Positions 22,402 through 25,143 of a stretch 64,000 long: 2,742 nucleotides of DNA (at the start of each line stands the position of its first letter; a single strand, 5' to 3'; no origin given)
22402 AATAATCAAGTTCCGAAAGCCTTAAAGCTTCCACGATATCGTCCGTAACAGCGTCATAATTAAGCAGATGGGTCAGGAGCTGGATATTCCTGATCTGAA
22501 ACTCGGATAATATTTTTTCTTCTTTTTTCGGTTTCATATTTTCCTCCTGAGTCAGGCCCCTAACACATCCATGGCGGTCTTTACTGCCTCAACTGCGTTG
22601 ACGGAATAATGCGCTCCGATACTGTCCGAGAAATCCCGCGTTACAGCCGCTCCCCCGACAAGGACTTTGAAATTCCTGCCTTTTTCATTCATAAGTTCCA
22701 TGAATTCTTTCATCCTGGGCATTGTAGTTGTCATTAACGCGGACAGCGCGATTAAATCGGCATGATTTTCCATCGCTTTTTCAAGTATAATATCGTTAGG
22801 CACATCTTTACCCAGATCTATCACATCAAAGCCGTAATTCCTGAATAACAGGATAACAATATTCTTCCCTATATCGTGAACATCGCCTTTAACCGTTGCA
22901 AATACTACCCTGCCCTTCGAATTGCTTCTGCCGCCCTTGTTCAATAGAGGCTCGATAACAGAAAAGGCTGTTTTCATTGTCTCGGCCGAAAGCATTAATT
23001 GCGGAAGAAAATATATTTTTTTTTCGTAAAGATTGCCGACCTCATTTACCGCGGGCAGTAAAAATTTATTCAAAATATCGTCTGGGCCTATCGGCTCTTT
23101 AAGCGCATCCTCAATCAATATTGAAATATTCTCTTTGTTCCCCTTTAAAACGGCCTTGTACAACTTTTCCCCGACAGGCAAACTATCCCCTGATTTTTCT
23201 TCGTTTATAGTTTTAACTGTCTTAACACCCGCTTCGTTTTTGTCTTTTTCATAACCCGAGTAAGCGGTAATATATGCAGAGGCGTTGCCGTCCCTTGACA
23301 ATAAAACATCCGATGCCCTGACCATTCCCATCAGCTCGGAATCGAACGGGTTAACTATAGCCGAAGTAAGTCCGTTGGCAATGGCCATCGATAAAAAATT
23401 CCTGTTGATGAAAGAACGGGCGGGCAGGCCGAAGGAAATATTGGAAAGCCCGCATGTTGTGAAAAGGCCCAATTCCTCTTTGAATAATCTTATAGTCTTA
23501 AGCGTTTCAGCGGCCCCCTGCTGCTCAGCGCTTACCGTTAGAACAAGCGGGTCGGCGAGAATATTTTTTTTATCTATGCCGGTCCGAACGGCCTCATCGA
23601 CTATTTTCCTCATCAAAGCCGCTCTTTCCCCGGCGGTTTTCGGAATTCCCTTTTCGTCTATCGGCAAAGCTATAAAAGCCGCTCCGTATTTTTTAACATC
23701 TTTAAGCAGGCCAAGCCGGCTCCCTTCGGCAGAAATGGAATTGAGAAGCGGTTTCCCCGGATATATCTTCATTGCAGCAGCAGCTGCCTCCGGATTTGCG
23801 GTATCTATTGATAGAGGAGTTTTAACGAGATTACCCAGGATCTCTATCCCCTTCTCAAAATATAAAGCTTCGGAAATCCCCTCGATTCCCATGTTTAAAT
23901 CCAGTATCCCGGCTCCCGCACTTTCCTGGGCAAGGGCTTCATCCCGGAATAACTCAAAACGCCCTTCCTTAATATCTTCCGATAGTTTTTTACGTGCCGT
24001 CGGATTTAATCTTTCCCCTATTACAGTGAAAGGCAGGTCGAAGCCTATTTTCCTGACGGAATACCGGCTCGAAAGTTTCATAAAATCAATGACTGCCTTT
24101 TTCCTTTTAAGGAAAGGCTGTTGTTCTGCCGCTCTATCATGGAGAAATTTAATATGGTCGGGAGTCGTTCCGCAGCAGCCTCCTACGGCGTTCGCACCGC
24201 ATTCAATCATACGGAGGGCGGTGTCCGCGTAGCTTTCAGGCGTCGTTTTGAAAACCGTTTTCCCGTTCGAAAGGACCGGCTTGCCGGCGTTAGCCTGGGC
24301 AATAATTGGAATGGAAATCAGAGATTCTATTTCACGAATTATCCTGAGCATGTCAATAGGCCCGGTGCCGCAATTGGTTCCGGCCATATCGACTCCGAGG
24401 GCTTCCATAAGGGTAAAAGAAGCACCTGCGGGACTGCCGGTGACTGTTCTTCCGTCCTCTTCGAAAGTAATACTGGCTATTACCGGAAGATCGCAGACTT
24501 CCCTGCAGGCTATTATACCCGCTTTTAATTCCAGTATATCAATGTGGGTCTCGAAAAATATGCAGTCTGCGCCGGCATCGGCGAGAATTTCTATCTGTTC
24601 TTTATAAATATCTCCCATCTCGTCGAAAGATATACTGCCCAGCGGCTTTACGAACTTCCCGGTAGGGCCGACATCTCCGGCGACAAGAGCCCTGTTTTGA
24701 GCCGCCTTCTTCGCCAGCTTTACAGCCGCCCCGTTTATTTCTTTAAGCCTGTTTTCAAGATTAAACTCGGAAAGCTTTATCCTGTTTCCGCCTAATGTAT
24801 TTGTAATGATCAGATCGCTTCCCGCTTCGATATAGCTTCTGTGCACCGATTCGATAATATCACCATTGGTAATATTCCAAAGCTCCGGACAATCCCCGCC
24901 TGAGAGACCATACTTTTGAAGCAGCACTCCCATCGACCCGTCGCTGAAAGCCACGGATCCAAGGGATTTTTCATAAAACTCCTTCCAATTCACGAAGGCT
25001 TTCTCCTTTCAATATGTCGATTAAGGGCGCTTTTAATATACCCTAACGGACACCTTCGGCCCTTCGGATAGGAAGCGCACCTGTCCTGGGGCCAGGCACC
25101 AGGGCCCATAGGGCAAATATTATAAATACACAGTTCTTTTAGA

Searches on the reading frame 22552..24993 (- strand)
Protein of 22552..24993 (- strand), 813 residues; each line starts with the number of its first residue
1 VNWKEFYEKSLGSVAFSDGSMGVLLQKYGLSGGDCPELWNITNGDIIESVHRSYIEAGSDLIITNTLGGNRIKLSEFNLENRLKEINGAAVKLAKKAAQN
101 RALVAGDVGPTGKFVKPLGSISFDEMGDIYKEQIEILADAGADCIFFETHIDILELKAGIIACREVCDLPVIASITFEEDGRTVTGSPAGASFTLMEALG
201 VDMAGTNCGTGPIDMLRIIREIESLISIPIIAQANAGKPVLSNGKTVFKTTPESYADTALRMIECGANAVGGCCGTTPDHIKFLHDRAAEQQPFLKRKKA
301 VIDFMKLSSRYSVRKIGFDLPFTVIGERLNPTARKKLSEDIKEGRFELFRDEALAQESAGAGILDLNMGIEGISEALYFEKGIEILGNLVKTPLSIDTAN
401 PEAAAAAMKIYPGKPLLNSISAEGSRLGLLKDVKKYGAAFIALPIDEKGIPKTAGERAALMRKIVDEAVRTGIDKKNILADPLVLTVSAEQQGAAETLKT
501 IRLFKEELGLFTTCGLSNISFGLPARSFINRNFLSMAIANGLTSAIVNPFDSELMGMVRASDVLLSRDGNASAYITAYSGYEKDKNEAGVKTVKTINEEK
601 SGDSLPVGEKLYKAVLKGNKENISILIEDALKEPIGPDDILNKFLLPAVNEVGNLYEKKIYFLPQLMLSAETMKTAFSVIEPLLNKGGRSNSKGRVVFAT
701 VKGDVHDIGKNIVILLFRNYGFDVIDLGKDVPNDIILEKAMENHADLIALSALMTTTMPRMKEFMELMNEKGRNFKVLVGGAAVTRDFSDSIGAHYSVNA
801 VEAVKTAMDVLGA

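Call 10: search_protein_families(library=pfam, proteins=[window:22552-24993:-])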
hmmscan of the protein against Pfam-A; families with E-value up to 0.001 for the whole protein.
window:22552-24993:- (813 aa): 4 families
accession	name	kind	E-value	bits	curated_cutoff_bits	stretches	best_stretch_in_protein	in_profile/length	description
PF02574.22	S-methyl_trans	-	1.2e-69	235.8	22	1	17-286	3-281/283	Homocysteine S-methyltransferase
PF02310.24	B12-binding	-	4.3e-25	88.3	32.1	1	694-793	1-104/121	B12 binding domain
PF00809.28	Pterin_bind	-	2.9e-23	83.2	25.5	1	327-548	2-244/244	Pterin binding enzyme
PF02607.22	B12-binding_2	-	9.2e-21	74.3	23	1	609-680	3-73/74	B12 binding domain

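Call 12: find_encoding_contigs(protein=window:22552-24993:-, flank=10000, max_places=10)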
Protein window:22552-24993:- (813 aa): 1 contig read that carries it; 1 place shown.
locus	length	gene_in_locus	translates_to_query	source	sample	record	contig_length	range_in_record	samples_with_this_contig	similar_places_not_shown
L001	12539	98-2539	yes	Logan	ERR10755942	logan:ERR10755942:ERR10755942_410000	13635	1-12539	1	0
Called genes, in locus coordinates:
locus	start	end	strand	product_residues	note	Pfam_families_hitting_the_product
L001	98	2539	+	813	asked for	PF02574:S-methyl_trans, PF00809:Pterin_bind, PF02607:B12-binding_2, PF02310:B12-binding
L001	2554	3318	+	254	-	PF00990:GGDEF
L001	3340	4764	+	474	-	PF13522:GATase_6, PF13537:GATase_7, PF00156:Pribosyltran (weak)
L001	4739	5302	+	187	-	PF00293:NUDIX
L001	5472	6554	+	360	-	PF00988:CPSase_sm_chain, PF00117:GATase, PF07722:Peptidase_C26 (faint)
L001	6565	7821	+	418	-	PF05496:RuvB_N, PF00004:AAA, PF16193:AAA_assoc_2, PF12002:MgsA_C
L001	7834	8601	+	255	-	PF00753:Lactamase_B, PF23023:Anti-Pycsar_Apyc1, PF12706:Lactamase_B_2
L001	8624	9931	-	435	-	PF00501:AMP-binding, PF14535:AMP-binding_C_2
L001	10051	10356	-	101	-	-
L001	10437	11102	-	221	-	PF03819:MazG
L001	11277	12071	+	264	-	PF01171:ATP_bind_3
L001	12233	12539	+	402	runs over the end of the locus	-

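Call 45: find_homologous_proteins(query=window:22552-24993:-, max_evalue=1e-100)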
Query window:22552-24993:- (813 aa): 2715 proteins with E <= 1e-100 among 8000 candidates; the best 120 are listed.
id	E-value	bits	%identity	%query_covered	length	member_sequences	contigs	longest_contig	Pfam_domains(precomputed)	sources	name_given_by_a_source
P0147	0.0e+0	1791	100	100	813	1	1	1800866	PF02574.23,PF02607.23,PF00809.29,PF02310.25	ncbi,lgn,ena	-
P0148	0.0e+0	1389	77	100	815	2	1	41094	PF02574.23,PF02607.23,PF00809.29,PF02310.25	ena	-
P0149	0.0e+0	1370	76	100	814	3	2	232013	PF02574.23,PF02607.23,PF00809.29,PF02310.25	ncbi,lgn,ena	-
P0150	0.0e+0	1298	72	100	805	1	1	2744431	PF02574.23,PF02607.23,PF00809.29,PF02310.25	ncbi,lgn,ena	-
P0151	0.0e+0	1273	70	100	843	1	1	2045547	PF02574.23,PF02607.23,PF00809.29,PF02310.25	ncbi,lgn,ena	-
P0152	0.0e+0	1200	67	100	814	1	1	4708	PF02574.23,PF02607.23,PF00809.29,PF02310.25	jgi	jgi:5-methyltetrahydrofolate--homocysteine methyltransferase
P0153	0.0e+0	1177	66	99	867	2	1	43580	PF02574.23,PF02607.23,PF00809.29,PF02310.25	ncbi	-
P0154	0.0e+0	1175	65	100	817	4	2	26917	PF02574.23,PF02607.23,PF00809.29,PF02310.25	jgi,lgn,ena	-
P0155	0.0e+0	1169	65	100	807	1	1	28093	PF02574.23,PF02607.23,PF00809.29,PF02310.25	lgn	-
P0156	0.0e+0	1155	65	100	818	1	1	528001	PF02574.23,PF02607.23,PF00809.29,PF02310.25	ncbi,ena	-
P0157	0.0e+0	1147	65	99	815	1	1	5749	PF02574.23,PF02607.23,PF00809.29,PF02310.25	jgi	jgi:5-methyltetrahydrofolate--homocysteine methyltransferase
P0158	0.0e+0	1121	62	100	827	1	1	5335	PF02574.23,PF02607.23,PF00809.29,PF02310.25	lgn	-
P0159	0.0e+0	1096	61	100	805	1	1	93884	PF02574.23,PF02607.23,PF00809.29,PF02310.25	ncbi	ncbi:MAG: homocysteine S-methyltransferase family protein [Brevinematia bacterium]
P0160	0.0e+0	1087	61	100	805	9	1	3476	PF02574.23,PF02607.23,PF00809.29,PF02310.25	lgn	-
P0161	0.0e+0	1079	61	100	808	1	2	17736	PF02574.23,PF02607.23,PF00809.29,PF02310.25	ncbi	-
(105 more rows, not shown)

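Call 46: find_encoding_contigs(protein=P0148, flank=10000, max_places=2)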
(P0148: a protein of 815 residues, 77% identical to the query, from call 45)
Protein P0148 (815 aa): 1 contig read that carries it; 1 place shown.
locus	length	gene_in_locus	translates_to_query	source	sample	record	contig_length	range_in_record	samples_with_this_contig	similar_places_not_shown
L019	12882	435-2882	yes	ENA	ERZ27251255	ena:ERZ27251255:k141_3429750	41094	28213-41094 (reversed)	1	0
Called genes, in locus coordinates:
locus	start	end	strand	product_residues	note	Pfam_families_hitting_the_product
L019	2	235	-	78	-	?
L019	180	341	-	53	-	-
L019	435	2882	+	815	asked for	PF02574:S-methyl_trans, PF00809:Pterin_bind, PF02607:B12-binding_2, PF02310:B12-binding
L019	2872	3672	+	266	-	PF00990:GGDEF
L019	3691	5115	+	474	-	PF13522:GATase_6, PF13537:GATase_7, PF00156:Pribosyltran (weak)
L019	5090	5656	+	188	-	PF00293:NUDIX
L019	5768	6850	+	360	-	PF00988:CPSase_sm_chain, PF00117:GATase, PF07722:Peptidase_C26 (faint)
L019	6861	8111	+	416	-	PF05496:RuvB_N, PF00004:AAA, PF16193:AAA_assoc_2, PF12002:MgsA_C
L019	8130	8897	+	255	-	PF00753:Lactamase_B, PF23023:Anti-Pycsar_Apyc1, PF12706:Lactamase_B_2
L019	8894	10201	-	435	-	PF00501:AMP-binding, PF14535:AMP-binding_C_2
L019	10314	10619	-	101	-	-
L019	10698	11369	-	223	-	PF03819:MazG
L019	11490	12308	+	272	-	PF01171:ATP_bind_3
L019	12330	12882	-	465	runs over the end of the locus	PF00072:Response_reg, PF08448:PAS_4, PF07568:HisKA_2, PF13581:HATPase_c_2 (weak), PF02518:HATPase_c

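Call 47: find_encoding_contigs(protein=P0149, flank=10000, max_places=2)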
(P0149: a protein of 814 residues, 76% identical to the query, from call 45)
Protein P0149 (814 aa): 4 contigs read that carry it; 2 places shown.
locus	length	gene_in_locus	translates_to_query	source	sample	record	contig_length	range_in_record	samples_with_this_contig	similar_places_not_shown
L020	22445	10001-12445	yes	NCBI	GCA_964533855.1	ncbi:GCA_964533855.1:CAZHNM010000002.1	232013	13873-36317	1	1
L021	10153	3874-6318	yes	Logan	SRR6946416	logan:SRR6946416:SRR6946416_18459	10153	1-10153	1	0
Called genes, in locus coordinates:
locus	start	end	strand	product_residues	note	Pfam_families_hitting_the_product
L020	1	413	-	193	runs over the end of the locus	PF02698:DUF218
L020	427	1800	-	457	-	PF00493:MCM (faint), PF07728:AAA_5 (weak), PF00004:AAA (weak), PF07724:AAA_2, PF00004:AAA (weak)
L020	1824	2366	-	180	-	PF00227:Proteasome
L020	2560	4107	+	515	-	PF01966:HD (faint), PF13487:HD_5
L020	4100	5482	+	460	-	-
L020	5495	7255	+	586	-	PF26626:DUF8201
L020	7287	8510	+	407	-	PF04015:DUF362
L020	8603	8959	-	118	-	PF00903:Glyoxalase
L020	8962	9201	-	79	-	PF12674:Zn_ribbon_2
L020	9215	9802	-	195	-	PF00440:TetR_N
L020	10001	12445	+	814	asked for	PF02574:S-methyl_trans, PF00809:Pterin_bind, PF02607:B12-binding_2, PF02310:B12-binding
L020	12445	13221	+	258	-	PF00990:GGDEF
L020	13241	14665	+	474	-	PF13522:GATase_6, PF13537:GATase_7, PF00156:Pribosyltran (weak)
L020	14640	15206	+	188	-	PF00293:NUDIX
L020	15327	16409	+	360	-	PF00988:CPSase_sm_chain, PF00117:GATase, PF07722:Peptidase_C26 (faint)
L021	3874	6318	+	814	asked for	PF02574:S-methyl_trans, PF00809:Pterin_bind, PF02607:B12-binding_2, PF02310:B12-binding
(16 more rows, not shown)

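Call 48: find_encoding_contigs(protein=P0150, flank=10000, max_places=2)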
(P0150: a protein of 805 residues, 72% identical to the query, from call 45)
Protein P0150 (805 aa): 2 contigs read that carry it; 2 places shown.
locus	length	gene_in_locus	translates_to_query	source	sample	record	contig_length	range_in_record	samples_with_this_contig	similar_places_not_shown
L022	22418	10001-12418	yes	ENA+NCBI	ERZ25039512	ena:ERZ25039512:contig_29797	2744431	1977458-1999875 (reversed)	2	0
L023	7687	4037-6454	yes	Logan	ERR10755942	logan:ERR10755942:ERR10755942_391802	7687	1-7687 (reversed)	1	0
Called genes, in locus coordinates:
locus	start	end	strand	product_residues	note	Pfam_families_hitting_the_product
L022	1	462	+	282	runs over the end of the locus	-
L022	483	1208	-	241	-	PF13353:Fer4_12 (weak), PF04055:Radical_SAM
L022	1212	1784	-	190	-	PF02698:DUF218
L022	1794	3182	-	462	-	PF00493:MCM (faint), PF00004:AAA (weak), PF07728:AAA_5 (weak), PF13401:AAA_22 (faint), PF00004:AAA (weak), PF07724:AAA_2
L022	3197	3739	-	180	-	PF00227:Proteasome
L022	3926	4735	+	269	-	PF01209:Ubie_methyltran, PF05175:MTS (weak), PF13489:Methyltransf_23, PF13847:Methyltransf_31, PF08241:Methyltransf_11, PF08242:Methyltransf_12, PF13649:Methyltransf_25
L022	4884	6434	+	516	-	PF13487:HD_5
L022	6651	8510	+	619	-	PF00501:AMP-binding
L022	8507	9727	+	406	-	PF04015:DUF362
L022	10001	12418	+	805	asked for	PF02574:S-methyl_trans, PF00809:Pterin_bind, PF02607:B12-binding_2, PF02310:B12-binding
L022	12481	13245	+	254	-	PF00990:GGDEF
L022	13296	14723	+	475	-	PF13230:GATase_4 (weak), PF13522:GATase_6, PF13537:GATase_7, PF00156:Pribosyltran (weak)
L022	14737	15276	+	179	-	PF00293:NUDIX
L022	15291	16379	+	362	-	PF00988:CPSase_sm_chain, PF00117:GATase, PF07722:Peptidase_C26 (faint)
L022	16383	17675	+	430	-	PF05496:RuvB_N, PF00004:AAA, PF07724:AAA_2 (weak), PF16193:AAA_assoc_2, PF12002:MgsA_C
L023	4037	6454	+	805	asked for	PF02574:S-methyl_trans, PF00809:Pterin_bind, PF02607:B12-binding_2, PF02310:B12-binding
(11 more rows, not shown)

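Call 75: list_cluster_members(proteins=[P0147, P0001, P0149, P0003, P0150])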
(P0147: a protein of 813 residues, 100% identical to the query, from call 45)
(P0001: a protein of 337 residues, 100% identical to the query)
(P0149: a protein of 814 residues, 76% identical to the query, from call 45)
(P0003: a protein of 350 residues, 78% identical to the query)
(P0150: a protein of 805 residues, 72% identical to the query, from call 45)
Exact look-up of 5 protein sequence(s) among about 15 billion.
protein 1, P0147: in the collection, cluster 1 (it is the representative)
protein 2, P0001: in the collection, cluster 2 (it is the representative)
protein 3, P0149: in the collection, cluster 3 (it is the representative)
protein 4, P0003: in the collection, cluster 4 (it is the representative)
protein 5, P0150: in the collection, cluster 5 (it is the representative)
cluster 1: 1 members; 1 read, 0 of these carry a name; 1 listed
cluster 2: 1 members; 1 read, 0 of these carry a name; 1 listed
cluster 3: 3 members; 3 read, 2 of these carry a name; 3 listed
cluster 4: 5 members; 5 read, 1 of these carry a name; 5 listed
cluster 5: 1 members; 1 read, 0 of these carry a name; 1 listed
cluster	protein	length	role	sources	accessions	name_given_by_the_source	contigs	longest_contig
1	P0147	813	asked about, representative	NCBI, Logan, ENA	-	-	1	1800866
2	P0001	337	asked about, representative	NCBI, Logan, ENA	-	-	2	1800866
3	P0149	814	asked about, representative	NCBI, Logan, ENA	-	-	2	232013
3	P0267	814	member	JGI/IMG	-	5-methyltetrahydrofolate--homocysteine methyltransferase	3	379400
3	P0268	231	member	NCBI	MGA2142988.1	MAG: dihydropteroate synthase, partial [Brevinematales bacterium]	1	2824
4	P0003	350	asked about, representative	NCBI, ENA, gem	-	-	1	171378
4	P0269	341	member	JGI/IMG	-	hypothetical protein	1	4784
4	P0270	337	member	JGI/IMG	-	-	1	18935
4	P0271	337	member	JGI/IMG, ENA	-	-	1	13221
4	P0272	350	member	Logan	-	-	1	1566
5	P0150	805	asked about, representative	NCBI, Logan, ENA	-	-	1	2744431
